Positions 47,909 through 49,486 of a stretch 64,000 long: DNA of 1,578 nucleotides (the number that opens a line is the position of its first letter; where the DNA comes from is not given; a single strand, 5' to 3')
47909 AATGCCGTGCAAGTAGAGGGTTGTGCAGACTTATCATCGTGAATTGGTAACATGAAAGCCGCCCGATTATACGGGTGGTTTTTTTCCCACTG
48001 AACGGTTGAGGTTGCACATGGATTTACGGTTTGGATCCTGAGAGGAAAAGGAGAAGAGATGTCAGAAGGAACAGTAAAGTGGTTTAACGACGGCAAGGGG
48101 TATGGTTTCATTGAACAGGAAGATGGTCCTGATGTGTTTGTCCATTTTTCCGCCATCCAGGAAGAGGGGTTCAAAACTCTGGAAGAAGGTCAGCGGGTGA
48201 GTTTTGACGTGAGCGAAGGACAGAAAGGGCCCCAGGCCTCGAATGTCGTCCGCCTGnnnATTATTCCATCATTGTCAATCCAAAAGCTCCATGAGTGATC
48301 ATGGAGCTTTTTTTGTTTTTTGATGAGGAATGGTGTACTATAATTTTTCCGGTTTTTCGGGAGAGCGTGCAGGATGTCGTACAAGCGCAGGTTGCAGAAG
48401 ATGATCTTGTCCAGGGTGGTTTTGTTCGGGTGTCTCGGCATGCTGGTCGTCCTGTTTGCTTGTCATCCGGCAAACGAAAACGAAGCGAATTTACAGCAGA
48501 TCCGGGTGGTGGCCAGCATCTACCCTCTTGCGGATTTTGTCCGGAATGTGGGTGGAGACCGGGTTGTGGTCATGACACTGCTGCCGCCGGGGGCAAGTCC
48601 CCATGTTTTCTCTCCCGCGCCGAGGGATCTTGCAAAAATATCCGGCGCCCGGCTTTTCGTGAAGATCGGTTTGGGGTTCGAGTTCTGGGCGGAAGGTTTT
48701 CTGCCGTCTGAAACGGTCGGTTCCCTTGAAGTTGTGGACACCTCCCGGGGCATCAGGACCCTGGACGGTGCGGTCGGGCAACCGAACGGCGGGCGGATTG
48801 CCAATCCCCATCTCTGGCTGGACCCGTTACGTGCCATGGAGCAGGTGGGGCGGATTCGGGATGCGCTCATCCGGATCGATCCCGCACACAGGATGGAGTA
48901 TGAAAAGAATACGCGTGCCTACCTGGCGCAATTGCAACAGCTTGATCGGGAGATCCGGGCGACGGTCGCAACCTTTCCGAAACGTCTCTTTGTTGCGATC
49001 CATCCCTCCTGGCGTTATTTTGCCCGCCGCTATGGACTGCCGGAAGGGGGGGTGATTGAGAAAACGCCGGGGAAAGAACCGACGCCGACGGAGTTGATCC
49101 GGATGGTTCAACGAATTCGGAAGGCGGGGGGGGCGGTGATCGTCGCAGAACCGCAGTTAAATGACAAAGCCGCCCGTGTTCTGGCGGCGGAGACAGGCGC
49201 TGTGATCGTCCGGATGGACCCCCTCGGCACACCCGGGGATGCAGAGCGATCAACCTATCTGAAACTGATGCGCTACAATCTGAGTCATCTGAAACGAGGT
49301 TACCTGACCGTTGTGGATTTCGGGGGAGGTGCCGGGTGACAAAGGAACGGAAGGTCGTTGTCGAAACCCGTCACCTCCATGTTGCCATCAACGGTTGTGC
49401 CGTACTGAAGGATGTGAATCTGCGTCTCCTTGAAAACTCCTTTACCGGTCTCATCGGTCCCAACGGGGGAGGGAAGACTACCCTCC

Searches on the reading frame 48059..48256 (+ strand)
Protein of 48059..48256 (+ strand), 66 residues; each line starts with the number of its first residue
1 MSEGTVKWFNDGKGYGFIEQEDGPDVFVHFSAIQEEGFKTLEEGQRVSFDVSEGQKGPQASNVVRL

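Call 8: search_protein_families(library=pfam, proteins=[window:48059-48256:+], max_evalue=0.01)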
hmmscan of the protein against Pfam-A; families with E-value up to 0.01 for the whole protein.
window:48059-48256:+ (66 aa): 1 family
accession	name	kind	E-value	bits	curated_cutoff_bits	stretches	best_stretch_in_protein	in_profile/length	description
PF00313.28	CSD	-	2.3e-31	107.9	27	1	3-65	2-65/66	'Cold-shock' DNA-binding domain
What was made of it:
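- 47882..48259 (+): Native csp promoter region, cspA-thermoregulator-like 5'UTR and csp gene (48059-48259), untouched by the insertion. CSD domain 107.9 bits (call 8).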

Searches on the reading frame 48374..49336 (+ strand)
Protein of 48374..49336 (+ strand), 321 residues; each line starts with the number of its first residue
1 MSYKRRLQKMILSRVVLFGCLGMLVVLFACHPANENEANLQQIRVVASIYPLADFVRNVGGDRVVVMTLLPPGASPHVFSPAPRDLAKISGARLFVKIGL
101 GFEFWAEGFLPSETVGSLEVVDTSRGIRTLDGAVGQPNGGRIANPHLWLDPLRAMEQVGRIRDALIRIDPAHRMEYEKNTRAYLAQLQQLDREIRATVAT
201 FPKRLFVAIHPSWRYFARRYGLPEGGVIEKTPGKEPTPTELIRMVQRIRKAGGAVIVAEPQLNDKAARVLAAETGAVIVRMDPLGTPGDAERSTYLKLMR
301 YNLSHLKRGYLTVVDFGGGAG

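Call 8: search_protein_families(library=pfam, proteins=[window:48374-49336:+], max_evalue=0.01)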
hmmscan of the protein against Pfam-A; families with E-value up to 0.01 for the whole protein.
window:48374-49336:+ (321 aa): 1 family
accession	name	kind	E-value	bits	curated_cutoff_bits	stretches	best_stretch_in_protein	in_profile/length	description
PF01297.22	ZnuA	-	2.7e-76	257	29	1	45-308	1-262/263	Zinc-uptake complex component A periplasmic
